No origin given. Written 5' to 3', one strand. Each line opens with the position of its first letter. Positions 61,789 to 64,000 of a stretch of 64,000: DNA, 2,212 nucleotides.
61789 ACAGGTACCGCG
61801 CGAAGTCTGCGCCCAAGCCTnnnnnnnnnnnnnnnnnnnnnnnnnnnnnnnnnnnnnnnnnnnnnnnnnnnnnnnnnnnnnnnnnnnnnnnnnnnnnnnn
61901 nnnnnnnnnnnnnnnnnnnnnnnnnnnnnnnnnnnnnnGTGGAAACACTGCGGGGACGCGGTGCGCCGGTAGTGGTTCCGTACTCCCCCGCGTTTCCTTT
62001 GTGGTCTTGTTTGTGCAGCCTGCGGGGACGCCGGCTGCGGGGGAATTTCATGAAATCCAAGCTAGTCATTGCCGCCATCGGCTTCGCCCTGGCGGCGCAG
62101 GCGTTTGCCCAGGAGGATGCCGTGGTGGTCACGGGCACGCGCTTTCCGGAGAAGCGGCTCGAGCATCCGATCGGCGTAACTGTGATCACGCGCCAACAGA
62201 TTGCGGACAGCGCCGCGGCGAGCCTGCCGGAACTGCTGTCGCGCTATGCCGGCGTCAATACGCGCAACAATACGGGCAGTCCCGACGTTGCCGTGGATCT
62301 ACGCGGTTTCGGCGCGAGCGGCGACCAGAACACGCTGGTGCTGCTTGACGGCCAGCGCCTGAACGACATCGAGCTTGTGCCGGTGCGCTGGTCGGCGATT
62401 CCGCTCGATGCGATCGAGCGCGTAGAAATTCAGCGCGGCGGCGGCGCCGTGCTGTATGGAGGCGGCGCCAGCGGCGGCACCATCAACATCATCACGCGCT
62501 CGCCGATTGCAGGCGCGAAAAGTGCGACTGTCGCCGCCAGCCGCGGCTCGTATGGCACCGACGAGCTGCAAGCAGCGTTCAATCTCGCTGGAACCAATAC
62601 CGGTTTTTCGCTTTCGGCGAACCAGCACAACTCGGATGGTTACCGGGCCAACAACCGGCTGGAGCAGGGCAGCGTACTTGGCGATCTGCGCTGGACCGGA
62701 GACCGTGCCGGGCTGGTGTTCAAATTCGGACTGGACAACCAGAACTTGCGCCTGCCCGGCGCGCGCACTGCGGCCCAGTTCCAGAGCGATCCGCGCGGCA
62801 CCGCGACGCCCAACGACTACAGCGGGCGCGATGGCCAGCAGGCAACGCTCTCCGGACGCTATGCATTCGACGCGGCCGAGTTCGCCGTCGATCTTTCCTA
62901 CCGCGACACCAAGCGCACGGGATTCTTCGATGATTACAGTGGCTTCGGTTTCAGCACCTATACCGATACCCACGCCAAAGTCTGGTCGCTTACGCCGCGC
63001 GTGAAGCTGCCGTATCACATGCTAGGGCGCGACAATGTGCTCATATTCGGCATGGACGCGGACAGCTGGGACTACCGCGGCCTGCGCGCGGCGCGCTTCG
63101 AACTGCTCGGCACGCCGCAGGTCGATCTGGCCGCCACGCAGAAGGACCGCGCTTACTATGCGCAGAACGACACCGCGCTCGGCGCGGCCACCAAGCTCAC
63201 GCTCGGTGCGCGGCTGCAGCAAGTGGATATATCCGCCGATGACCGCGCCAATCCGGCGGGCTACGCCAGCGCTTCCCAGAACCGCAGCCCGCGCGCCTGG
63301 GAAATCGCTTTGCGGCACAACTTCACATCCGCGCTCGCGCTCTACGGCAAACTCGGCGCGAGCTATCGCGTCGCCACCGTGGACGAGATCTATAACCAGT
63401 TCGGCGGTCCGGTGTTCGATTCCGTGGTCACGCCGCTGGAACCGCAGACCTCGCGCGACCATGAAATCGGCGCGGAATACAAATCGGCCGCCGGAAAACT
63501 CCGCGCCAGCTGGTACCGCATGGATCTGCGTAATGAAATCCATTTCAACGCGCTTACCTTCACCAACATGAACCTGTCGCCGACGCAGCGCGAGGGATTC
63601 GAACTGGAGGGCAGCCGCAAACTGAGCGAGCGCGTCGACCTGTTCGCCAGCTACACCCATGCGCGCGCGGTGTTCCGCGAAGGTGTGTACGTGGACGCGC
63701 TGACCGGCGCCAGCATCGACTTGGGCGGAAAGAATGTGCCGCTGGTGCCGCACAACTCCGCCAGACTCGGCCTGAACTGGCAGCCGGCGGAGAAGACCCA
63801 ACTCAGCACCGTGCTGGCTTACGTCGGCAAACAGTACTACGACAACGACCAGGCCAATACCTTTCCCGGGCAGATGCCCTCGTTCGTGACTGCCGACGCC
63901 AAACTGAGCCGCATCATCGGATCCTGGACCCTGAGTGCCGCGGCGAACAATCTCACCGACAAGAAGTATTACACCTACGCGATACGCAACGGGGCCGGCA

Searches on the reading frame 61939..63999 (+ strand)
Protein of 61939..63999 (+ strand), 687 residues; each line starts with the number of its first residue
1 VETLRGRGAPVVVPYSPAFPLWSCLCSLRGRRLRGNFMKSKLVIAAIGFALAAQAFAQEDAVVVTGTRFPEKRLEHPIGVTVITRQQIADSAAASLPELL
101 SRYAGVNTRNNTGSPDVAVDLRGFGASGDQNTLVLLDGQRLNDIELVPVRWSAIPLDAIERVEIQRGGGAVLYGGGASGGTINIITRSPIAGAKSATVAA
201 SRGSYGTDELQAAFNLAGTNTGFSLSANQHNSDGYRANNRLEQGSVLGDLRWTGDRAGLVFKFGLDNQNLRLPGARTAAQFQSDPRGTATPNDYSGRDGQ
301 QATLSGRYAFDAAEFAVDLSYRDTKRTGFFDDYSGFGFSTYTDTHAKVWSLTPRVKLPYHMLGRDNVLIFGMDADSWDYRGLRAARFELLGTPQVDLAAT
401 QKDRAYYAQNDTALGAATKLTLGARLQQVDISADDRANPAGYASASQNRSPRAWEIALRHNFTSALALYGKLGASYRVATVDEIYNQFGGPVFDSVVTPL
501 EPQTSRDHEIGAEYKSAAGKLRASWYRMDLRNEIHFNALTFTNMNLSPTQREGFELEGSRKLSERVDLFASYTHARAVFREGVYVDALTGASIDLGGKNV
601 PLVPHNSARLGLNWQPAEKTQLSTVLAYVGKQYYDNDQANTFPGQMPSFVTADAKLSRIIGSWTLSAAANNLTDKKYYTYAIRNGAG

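Call 17: search_protein_families(library=pfam, proteins=[window:61939-63999:+])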
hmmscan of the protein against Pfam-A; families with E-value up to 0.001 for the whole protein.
window:61939-63999:+ (687 aa): 2 families
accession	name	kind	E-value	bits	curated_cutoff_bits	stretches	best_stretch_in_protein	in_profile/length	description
PF00593.30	TonB_dep_Rec_b-barrel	-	2.8e-39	136.6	27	1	243-672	12-436/436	TonB dependent receptor-like, beta-barrel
PF07715.20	Plug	-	2.5e-23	83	23.9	1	75-181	4-107/107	TonB-dependent Receptor Plug Domain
